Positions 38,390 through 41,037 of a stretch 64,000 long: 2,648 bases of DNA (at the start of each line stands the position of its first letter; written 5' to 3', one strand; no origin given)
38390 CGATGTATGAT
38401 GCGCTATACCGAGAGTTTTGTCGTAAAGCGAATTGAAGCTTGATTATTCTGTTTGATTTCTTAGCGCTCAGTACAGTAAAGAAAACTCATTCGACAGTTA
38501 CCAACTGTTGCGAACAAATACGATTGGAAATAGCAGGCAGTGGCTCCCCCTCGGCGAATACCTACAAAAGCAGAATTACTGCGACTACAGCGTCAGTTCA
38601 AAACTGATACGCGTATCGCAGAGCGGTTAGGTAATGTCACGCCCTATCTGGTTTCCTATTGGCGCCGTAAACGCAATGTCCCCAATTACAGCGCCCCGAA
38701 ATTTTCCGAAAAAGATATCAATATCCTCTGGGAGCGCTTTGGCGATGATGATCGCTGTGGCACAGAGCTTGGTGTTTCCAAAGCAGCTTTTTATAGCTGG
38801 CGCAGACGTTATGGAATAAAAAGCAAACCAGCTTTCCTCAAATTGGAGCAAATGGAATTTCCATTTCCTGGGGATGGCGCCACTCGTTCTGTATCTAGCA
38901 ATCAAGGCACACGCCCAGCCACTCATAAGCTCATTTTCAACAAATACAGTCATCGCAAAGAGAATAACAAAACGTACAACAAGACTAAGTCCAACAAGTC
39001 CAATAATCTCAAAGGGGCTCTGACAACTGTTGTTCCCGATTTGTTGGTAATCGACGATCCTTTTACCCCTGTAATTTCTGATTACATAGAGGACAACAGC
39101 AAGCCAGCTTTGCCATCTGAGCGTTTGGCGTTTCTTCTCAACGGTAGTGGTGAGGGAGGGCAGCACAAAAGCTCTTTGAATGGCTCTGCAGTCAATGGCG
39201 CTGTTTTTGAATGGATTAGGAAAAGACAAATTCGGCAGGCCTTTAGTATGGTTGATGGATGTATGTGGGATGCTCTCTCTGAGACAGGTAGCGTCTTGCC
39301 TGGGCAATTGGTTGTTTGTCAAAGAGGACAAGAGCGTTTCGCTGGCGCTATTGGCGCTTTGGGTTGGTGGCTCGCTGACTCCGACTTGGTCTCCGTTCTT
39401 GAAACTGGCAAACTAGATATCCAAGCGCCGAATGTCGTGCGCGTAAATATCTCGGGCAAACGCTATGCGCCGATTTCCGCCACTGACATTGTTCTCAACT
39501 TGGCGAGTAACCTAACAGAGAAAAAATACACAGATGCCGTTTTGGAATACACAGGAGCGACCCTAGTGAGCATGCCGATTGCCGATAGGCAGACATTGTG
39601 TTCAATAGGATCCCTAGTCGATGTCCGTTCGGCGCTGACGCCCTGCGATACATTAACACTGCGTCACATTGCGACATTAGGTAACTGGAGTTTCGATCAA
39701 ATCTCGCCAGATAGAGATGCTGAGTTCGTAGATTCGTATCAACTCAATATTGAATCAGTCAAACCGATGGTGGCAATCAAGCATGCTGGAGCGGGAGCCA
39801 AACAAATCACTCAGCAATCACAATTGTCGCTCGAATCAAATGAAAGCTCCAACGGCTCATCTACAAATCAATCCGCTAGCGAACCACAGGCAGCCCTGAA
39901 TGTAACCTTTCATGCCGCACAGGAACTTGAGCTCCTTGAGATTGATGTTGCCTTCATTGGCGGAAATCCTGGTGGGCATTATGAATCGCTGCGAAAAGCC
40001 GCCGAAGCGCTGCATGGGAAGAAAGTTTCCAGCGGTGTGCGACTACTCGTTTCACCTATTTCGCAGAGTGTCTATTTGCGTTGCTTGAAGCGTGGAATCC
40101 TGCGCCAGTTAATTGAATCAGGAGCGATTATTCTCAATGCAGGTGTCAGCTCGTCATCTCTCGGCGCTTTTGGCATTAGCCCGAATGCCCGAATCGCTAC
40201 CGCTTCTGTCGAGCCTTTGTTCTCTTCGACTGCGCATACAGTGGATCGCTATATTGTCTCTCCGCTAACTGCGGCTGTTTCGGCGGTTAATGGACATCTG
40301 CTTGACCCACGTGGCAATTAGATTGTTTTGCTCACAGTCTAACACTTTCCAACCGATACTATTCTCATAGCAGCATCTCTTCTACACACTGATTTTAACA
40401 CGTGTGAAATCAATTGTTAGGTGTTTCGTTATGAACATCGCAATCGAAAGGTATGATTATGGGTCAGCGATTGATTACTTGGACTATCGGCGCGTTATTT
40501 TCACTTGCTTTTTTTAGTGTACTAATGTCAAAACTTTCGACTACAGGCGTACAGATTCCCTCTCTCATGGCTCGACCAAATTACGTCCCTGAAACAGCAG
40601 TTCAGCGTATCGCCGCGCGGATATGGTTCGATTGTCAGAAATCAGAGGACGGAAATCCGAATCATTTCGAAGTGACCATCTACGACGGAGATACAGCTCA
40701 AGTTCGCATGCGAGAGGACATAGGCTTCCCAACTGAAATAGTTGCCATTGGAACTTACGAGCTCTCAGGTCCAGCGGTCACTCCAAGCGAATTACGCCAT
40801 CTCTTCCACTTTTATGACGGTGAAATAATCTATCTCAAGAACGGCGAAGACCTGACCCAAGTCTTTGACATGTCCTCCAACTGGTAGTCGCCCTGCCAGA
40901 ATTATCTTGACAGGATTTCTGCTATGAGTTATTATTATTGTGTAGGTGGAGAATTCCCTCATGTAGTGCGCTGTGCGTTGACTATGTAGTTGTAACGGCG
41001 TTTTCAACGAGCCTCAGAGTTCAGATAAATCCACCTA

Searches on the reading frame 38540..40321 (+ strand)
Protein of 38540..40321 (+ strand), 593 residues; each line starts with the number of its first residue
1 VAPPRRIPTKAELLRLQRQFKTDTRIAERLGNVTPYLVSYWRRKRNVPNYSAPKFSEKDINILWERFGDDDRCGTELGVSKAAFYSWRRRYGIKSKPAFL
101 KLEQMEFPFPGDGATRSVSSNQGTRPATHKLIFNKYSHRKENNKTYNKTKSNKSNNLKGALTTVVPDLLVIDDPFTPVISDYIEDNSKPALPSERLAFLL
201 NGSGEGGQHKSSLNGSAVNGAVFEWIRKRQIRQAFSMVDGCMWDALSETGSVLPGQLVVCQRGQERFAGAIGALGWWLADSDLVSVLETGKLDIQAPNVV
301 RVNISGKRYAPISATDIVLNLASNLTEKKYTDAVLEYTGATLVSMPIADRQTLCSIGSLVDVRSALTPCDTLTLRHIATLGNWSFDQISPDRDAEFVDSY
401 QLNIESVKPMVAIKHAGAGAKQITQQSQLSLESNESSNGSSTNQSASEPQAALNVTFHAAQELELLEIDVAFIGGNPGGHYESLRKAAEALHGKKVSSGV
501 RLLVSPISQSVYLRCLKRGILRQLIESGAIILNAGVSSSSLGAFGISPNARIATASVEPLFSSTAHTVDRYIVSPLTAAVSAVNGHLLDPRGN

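Call 8: search_protein_families(library=pfam, proteins=[window:38540-40321:+], max_evalue=0.01)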
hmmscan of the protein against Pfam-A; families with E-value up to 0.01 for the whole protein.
window:38540-40321:+ (593 aa): 2 families
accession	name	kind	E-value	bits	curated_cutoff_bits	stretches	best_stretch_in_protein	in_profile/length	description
PF00330.25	Aconitase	-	1.7e-43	149.8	28.7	1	226-585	93-463/463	Aconitase family (aconitate hydratase)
PF04412.18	AcnX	-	0.0074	15.5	31.5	0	463-532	286-353/400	Aconitase X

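Call 18: find_homologous_proteins(query=window:38540-40321:+, max_evalue=1e-20)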
Query window:38540-40321:+ (593 aa): 142 proteins with E <= 1e-20 among 8000 candidates; the best 120 are listed.
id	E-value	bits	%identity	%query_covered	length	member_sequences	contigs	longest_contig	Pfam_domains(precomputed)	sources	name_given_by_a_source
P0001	0.0e+0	1331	100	100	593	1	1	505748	PF00330.26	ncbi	-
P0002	2.3e-276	936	71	100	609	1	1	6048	PF00330.26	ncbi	-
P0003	1.5e-254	864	67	100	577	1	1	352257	PF00330.26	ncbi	-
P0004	1.8e-253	860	66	100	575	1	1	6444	PF00330.26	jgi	jgi:3-isopropylmalate/(R)-2-methylmalate dehydratase large subunit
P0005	2.6e-248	843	64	100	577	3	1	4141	PF00330.26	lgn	-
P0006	7.8e-163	561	47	100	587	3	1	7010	PF00330.26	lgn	-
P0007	1.2e-155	537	46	100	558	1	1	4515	PF00330.26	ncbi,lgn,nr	ncbi:MAG TPA: aconitase family protein [candidate division Zixibacteria bacterium]|nr:aconitase fami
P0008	4.7e-153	529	45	100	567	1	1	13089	PF00330.26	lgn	-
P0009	5.5e-153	529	46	100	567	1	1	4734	PF00330.26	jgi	jgi:3-isopropylmalate/(R)-2-methylmalate dehydratase large subunit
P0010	5.5e-151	522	44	100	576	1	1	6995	PF00330.26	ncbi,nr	ncbi:hypothetical protein JYT16_02340 [Gemmatimonas aurantiaca]|nr:hypothetical protein [Gemmatimona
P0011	2.3e-148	513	45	99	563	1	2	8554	PF00330.26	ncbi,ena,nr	ncbi:MAG: hypothetical protein IIB00_05630 [candidate division Zixibacteria bacterium]|nr:hypothetic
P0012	1.4e-124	435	41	100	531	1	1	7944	PF00330.26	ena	-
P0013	2.1e-99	352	34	99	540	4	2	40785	PF00330.26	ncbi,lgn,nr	ncbi:MAG: aconitase family protein [candidate division Zixibacteria bacterium]|nr:aconitase family p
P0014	2.8e-98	348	35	99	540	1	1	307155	PF00330.26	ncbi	-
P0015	8.0e-98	346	33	99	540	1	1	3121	PF00330.26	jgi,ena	-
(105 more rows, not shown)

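Call 19: find_encoding_contigs(protein=P0001, flank=10000, max_places=3)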
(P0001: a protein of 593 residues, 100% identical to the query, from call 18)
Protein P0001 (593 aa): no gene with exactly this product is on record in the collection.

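Call 20: find_encoding_contigs(protein=P0003, flank=10000, max_places=3)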
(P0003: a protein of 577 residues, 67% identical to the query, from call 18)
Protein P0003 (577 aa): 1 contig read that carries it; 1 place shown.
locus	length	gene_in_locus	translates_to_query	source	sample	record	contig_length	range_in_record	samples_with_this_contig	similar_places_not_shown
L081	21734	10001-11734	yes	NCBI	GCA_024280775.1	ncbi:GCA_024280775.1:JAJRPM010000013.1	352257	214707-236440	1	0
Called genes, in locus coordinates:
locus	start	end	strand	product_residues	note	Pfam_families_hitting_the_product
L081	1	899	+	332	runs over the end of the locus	PF07885:Ion_trans_2, PF02254:TrkA_N, PF02080:TrkA_C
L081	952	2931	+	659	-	PF00375:SDF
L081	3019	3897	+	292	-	PF01435:Peptidase_M48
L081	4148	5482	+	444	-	PF01595:CNNM, PF00571:CBS (weak), PF03471:CorC_HlyC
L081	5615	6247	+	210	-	PF09335:VTT_dom (weak)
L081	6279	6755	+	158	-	PF13590:DUF4136 (weak)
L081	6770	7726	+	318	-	PF01545:Cation_efflux, PF16916:ZT_dimer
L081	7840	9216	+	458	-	PF05958:tRNA_U5-meth_tr, PF03602:Cons_hypoth95, PF05175:MTS, PF06325:PrmA, PF02475:TRM5-TYW2_MTfase (weak), PF09445:Methyltransf_15, PF13649:Methyltransf_25 (faint), PF13847:Methyltransf_31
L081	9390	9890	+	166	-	PF11969:DcpS_C, PF01230:HIT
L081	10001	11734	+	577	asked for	PF00330:Aconitase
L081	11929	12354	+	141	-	-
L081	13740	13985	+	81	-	-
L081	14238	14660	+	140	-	-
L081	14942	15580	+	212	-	-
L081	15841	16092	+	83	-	PF05258:DciA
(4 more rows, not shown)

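Call 21: find_encoding_contigs(protein=P0002, flank=10000, max_places=3)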
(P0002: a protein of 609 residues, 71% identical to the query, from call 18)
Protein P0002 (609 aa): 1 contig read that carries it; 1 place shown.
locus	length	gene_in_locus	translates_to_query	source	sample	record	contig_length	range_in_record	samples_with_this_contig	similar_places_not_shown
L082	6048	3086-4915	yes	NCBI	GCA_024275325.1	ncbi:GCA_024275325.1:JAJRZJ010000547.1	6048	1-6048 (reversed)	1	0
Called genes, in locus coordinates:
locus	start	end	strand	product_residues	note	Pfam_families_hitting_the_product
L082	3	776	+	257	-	?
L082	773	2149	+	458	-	PF05958:tRNA_U5-meth_tr, PF03602:Cons_hypoth95 (weak), PF05175:MTS (weak), PF06325:PrmA (weak), PF09445:Methyltransf_15 (weak), PF13847:Methyltransf_31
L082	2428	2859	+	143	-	PF11969:DcpS_C (weak), PF01230:HIT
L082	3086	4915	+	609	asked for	PF00330:Aconitase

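Call 22: find_encoding_contigs(protein=P0004, flank=10000, max_places=3)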
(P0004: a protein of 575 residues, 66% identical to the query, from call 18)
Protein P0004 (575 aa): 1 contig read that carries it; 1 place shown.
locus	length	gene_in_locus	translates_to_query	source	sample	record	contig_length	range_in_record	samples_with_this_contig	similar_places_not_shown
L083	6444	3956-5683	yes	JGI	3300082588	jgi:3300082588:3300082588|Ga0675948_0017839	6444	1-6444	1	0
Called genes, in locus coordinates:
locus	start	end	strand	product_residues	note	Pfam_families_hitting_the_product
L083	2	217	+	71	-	?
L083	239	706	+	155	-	PF13590:DUF4136 (faint)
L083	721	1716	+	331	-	-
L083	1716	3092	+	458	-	PF05958:tRNA_U5-meth_tr, PF03602:Cons_hypoth95, PF05175:MTS, PF06325:PrmA (weak), PF09445:Methyltransf_15, PF13847:Methyltransf_31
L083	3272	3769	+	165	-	PF11969:DcpS_C, PF01230:HIT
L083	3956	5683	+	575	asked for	PF00330:Aconitase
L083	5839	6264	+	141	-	-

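Call 23: find_encoding_contigs(protein=P0005, flank=10000, max_places=3)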
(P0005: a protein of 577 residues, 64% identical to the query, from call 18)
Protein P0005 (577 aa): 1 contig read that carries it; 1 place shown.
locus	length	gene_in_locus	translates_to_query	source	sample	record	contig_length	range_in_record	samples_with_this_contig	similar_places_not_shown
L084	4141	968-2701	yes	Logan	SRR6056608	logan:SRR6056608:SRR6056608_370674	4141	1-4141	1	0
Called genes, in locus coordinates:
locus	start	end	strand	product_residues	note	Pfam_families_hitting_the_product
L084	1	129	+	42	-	?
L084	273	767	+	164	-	PF11969:DcpS_C (weak), PF01230:HIT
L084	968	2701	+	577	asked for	PF00330:Aconitase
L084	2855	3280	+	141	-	-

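Call 38: find_encoding_contigs(protein=P0008, flank=10000, max_places=3)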
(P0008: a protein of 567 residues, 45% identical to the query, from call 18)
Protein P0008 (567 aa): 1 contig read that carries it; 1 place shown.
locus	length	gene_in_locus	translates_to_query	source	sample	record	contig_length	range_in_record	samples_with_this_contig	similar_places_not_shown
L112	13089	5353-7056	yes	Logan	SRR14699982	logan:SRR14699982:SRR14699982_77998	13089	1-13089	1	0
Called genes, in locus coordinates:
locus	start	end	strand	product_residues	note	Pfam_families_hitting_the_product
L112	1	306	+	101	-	?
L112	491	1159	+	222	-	PF09335:VTT_dom (weak)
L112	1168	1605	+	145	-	PF13590:DUF4136 (faint)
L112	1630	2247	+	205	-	-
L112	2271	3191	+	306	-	PF01545:Cation_efflux, PF16916:ZT_dimer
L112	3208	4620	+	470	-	PF01938:TRAM, PF05958:tRNA_U5-meth_tr, PF03602:Cons_hypoth95 (weak), PF05175:MTS (weak), PF09445:Methyltransf_15 (faint), PF13847:Methyltransf_31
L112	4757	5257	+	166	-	PF11969:DcpS_C (weak), PF01230:HIT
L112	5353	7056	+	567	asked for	PF00330:Aconitase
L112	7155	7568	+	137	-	-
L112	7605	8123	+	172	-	PF00583:Acetyltransf_1, PF13673:Acetyltransf_10, PF13508:Acetyltransf_7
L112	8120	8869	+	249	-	PF00378:ECH_1, PF16113:ECH_2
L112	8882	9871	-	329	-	PF03372:Exo_endo_phos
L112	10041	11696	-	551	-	-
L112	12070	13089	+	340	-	?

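Call 39: find_encoding_contigs(protein=P0011, flank=10000, max_places=3)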
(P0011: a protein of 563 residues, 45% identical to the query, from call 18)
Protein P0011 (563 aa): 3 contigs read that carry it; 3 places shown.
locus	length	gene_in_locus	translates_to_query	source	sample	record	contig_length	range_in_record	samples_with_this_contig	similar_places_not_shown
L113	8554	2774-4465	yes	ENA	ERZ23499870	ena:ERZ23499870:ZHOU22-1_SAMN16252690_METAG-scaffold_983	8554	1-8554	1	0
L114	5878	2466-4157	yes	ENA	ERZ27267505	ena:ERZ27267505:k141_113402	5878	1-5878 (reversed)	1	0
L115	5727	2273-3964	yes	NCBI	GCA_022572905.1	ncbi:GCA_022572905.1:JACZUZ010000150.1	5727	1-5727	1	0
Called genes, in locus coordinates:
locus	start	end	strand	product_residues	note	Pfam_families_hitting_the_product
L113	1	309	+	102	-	?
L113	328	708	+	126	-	PF16916:ZT_dimer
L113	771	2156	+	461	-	PF01938:TRAM, PF05958:tRNA_U5-meth_tr, PF03602:Cons_hypoth95 (weak), PF05175:MTS, PF09445:Methyltransf_15, PF13847:Methyltransf_31, PF13649:Methyltransf_25 (weak)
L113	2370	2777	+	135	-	PF01230:HIT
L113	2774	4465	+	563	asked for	PF00330:Aconitase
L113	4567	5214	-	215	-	-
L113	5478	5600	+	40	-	-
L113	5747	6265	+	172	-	-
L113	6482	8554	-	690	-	?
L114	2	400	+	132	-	?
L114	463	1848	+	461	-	PF01938:TRAM, PF05958:tRNA_U5-meth_tr, PF03602:Cons_hypoth95 (weak), PF05175:MTS, PF09445:Methyltransf_15, PF13847:Methyltransf_31, PF13649:Methyltransf_25 (weak)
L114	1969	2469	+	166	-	PF01230:HIT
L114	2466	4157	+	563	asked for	PF00330:Aconitase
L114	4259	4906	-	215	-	-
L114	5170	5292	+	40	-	-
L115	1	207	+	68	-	PF16916:ZT_dimer (weak)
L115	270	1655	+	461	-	PF01938:TRAM, PF05958:tRNA_U5-meth_tr, PF03602:Cons_hypoth95 (weak), PF05175:MTS, PF09445:Methyltransf_15, PF13847:Methyltransf_31, PF13649:Methyltransf_25 (weak)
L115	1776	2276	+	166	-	PF01230:HIT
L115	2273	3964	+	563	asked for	PF00330:Aconitase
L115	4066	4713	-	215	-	-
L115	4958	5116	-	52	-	-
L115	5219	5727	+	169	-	?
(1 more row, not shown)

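Call 79: list_cluster_members(proteins=[P0001, P0003, P0002, P0126])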
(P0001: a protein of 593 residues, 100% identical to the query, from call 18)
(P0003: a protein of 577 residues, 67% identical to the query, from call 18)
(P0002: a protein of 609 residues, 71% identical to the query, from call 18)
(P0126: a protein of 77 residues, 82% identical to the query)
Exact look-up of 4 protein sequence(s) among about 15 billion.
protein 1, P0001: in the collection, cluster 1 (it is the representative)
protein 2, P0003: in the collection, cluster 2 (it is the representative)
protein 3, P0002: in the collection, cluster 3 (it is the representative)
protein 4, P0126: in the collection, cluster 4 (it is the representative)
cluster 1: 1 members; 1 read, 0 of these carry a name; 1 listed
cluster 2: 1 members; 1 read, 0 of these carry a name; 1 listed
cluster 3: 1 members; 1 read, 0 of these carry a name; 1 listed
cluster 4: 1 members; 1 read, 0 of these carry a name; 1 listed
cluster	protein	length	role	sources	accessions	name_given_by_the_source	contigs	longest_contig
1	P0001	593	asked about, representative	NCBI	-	-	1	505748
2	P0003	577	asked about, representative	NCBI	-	-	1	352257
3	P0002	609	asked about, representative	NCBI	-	-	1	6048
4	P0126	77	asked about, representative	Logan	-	-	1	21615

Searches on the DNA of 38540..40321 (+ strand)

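Call 42: search_rna_families(source=L081, start=12400, end=13420, threshold=evalue, max_evalue=10)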
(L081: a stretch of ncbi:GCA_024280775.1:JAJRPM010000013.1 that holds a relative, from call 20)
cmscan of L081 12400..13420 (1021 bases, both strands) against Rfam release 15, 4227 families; matches with E-value up to 10: 1.
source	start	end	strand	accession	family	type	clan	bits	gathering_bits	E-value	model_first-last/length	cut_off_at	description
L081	13346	13403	+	RF02866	ncS16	Gene; sRNA;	-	19.2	48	0.53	1-83/83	no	Burkholderia sRNA 16 (Bc_KC_sr1)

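Call 43: search_rna_families(source=L082, start=5020, end=5895, threshold=evalue, max_evalue=10)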
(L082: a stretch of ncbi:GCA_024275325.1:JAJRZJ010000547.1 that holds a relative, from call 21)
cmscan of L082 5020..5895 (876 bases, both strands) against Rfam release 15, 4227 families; matches with E-value up to 10: 4.
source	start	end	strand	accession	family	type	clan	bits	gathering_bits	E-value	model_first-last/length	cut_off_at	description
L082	5821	5883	+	RF02399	NsiR1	Gene; sRNA;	-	21.3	39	0.13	1-60/60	no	Nitrogen stress-induced RNA 1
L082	5257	5348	-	RF02846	Ref84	Gene; antisense;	-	19.9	52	8.5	1-87/87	no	Enterococcus sRNA 84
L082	5366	5388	-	RF04292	mir-379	Gene; miRNA;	CL00149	15.9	56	2.3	1-64/64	no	mir-379 microRNA precursor family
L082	5107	5144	-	RF01381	HIV-1_SL3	Cis-reg;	-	14.1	33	4.2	1-23/23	no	HIV-1 stem-loop 3 Psi packaging signal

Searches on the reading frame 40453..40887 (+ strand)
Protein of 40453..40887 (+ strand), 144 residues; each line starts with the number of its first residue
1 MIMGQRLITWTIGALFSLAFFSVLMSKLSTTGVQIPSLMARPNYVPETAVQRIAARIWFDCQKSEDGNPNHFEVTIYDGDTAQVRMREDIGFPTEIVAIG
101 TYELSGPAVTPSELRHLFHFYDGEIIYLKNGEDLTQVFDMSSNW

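Call 8: search_protein_families(library=pfam, proteins=[window:40453-40887:+], max_evalue=0.01)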
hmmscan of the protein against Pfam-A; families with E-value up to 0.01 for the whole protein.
window:40453-40887:+ (144 aa): 0 families

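Call 10: find_encoding_contigs(protein=window:40453-40887:+, flank=10000, max_places=10)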
Protein window:40453-40887:+ (144 aa): no gene with exactly this product is on record in the collection.

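Call 17: find_related_loci(query=window:40453-40887:+, collection=metagenome_contigs, flank=10000)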
Query window:40453-40887:+ (144 aa) in metagenome_contigs; peptide patterns used: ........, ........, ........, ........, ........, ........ (x = any residue, [..] = any of these).
105 stretches matched a pattern, but none encodes a relative of the query by tblastn (E <= 1e-3).

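Call 67: search_protein_families(library=ncbifam, proteins=[window:40453-40887:+], max_evalue=0.1)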
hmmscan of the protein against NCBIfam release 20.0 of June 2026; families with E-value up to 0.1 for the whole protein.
window:40453-40887:+ (144 aa): 0 families

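Call 68: search_protein_families(library=padloc, proteins=[window:40453-40887:+], max_evalue=0.1)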
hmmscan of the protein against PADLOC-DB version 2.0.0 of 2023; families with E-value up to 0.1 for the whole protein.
window:40453-40887:+ (144 aa): 0 families
